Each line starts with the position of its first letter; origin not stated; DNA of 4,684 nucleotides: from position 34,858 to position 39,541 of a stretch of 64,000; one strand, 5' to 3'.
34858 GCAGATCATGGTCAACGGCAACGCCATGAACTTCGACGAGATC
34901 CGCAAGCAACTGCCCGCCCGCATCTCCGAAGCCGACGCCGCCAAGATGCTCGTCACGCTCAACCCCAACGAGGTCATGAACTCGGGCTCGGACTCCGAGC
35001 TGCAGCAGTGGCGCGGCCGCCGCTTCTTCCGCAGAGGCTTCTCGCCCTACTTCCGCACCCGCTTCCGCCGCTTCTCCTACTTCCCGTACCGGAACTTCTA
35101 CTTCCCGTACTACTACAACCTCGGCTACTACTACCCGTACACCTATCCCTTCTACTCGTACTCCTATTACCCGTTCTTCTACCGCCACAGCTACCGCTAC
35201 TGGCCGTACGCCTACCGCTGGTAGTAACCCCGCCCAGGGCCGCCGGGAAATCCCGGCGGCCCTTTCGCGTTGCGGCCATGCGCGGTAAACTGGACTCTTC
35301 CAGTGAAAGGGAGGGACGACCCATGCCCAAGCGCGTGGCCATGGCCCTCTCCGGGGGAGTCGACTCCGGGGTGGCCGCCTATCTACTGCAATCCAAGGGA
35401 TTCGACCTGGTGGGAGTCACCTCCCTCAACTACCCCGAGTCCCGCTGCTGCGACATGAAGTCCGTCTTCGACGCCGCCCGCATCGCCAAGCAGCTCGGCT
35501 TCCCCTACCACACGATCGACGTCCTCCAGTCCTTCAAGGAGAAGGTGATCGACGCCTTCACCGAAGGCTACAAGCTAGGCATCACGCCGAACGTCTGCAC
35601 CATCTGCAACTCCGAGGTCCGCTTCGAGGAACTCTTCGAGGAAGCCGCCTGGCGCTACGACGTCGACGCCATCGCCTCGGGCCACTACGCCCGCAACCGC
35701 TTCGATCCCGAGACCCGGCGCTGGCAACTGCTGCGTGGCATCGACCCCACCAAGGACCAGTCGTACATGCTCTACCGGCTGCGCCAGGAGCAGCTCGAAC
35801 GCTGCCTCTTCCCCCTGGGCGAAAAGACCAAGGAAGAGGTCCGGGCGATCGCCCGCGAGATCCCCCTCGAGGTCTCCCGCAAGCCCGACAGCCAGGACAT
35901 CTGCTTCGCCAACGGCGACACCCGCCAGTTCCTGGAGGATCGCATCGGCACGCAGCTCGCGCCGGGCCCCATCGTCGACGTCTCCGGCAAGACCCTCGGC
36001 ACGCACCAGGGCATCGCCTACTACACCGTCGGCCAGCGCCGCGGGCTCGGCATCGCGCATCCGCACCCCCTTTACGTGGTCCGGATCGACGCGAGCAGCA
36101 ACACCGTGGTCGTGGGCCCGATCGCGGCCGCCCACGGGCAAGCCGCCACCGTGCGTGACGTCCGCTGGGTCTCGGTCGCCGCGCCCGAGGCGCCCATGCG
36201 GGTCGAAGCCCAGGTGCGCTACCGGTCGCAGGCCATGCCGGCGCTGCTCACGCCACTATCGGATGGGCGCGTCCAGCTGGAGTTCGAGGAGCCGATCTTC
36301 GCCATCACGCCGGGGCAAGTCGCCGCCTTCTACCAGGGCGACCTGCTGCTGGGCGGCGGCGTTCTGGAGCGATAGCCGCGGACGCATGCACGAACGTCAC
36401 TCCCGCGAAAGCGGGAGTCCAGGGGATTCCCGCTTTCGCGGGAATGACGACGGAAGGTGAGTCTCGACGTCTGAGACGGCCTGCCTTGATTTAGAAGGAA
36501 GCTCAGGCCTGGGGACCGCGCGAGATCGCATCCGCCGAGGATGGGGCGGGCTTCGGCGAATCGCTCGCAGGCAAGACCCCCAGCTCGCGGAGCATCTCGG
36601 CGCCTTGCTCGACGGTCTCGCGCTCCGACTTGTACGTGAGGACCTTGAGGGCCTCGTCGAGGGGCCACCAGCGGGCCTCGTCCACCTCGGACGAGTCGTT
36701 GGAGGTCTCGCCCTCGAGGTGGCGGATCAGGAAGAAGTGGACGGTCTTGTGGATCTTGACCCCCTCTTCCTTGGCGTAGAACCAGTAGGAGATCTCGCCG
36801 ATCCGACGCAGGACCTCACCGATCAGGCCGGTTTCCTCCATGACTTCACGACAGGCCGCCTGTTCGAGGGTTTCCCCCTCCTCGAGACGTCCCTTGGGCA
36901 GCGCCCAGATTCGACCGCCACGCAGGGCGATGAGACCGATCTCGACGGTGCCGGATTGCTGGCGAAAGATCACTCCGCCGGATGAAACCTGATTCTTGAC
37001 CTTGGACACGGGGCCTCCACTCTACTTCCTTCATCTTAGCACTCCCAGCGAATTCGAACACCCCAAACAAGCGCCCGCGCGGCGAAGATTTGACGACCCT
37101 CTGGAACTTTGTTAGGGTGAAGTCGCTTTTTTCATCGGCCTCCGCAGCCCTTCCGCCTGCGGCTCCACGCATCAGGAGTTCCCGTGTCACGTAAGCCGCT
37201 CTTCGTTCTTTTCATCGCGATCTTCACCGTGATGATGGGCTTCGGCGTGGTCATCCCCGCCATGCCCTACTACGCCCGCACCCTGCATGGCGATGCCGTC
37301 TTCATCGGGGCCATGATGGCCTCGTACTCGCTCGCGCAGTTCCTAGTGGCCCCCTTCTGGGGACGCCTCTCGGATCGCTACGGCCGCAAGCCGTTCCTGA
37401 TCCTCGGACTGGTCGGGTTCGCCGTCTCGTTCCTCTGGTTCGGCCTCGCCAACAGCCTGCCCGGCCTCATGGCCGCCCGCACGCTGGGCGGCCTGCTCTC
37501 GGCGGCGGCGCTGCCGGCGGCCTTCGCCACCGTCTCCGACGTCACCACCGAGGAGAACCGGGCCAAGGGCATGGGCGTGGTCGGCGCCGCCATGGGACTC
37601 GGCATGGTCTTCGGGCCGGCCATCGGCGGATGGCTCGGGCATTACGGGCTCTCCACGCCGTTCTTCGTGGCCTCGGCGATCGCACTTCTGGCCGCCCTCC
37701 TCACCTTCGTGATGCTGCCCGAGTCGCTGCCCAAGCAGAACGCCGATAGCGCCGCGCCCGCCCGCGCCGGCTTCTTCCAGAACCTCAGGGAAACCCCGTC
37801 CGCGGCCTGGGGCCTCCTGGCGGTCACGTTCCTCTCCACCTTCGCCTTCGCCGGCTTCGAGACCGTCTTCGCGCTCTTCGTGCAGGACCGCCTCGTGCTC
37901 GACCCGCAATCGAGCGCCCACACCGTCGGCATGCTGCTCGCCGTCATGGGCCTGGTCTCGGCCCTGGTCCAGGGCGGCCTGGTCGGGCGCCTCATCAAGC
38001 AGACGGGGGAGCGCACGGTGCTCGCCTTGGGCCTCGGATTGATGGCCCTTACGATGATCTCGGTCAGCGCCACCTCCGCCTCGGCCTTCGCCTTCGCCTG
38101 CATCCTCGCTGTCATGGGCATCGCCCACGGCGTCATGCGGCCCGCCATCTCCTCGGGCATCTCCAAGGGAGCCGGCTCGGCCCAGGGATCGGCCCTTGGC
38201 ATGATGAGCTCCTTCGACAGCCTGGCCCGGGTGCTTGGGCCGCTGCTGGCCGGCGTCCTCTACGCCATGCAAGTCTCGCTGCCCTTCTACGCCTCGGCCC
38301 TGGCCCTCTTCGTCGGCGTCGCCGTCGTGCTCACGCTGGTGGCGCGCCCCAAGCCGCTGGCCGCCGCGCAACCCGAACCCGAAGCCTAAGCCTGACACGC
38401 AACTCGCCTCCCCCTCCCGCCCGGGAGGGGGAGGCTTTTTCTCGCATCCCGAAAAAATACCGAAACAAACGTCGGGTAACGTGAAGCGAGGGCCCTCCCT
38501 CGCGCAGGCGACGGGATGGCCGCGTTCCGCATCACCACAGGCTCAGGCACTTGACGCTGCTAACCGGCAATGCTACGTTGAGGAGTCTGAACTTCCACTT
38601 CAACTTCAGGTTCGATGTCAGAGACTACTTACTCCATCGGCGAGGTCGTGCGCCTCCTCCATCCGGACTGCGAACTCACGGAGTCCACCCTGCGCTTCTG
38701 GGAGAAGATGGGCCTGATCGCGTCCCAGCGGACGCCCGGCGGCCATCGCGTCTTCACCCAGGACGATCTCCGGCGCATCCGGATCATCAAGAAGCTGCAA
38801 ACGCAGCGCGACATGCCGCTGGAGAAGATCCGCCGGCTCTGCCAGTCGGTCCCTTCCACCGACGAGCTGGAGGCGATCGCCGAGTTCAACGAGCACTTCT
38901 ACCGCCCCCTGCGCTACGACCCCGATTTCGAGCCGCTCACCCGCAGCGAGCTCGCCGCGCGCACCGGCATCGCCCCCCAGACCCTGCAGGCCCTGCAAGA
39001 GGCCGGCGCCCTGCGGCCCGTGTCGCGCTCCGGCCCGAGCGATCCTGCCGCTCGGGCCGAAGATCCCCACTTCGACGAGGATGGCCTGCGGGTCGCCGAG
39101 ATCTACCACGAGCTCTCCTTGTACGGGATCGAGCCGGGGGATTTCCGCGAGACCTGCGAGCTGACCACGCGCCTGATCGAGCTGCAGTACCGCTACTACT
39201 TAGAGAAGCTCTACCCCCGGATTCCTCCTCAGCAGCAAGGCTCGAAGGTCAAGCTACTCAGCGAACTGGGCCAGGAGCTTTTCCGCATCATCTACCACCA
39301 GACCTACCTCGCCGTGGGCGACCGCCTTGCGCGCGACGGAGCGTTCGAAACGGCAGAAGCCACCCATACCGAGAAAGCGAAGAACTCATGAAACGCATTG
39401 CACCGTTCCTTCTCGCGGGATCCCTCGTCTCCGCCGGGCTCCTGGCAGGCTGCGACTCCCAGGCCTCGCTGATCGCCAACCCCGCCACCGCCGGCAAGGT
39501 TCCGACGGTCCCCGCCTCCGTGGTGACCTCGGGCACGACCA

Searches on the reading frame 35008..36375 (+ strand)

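Call 58: search_protein_families(library=pfam, proteins=[window:35008-36375:+], max_evalue=0.0001)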
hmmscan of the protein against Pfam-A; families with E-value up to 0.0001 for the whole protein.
window:35008-36375:+ (455 aa): 5 families
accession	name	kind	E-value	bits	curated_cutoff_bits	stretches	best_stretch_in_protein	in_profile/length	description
PF03054.22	tRNA_Me_trans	-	1.7e-61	207.9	20.6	1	108-301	1-200/202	tRNA methyl transferase HUP domain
PF20259.3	tRNA_Me_trans_M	-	2.8e-21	75.3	27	1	307-370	2-65/66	tRNA methyl transferase PRC-barrel domain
PF20258.4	tRNA_Me_trans_C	-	2e-20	73.3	20.6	1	380-452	4-76/77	Aminomethyltransferase beta-barrel domain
PF02540.23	NAD_synthase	-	8.1e-07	28.8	21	1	108-175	19-84/242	NAD synthase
PF02568.20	ThiI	-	5.7e-05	23.2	20.5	0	110-164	6-60/197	Thiamine biosynthesis protein (ThiI)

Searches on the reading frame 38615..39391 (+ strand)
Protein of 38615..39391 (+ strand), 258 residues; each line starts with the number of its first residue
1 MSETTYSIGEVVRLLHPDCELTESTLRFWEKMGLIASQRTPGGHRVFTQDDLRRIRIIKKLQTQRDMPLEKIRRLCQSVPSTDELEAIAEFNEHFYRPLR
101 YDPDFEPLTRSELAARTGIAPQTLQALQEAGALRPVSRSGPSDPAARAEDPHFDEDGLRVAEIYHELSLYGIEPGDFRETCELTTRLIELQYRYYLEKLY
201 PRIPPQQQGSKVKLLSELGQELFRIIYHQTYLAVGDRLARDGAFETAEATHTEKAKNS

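Call 58: search_protein_families(library=pfam, proteins=[window:38615-39391:+], max_evalue=0.0001)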
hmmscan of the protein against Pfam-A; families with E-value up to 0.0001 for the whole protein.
window:38615-39391:+ (258 aa): 2 families
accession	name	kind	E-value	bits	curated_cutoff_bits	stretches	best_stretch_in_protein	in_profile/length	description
PF13411.12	MerR_1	-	2e-21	76.3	21.6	1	6-78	1-68/69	MerR HTH family regulatory protein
PF00376.29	MerR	-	1.6e-14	53.9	28.2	1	7-47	1-38/38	MerR family regulatory protein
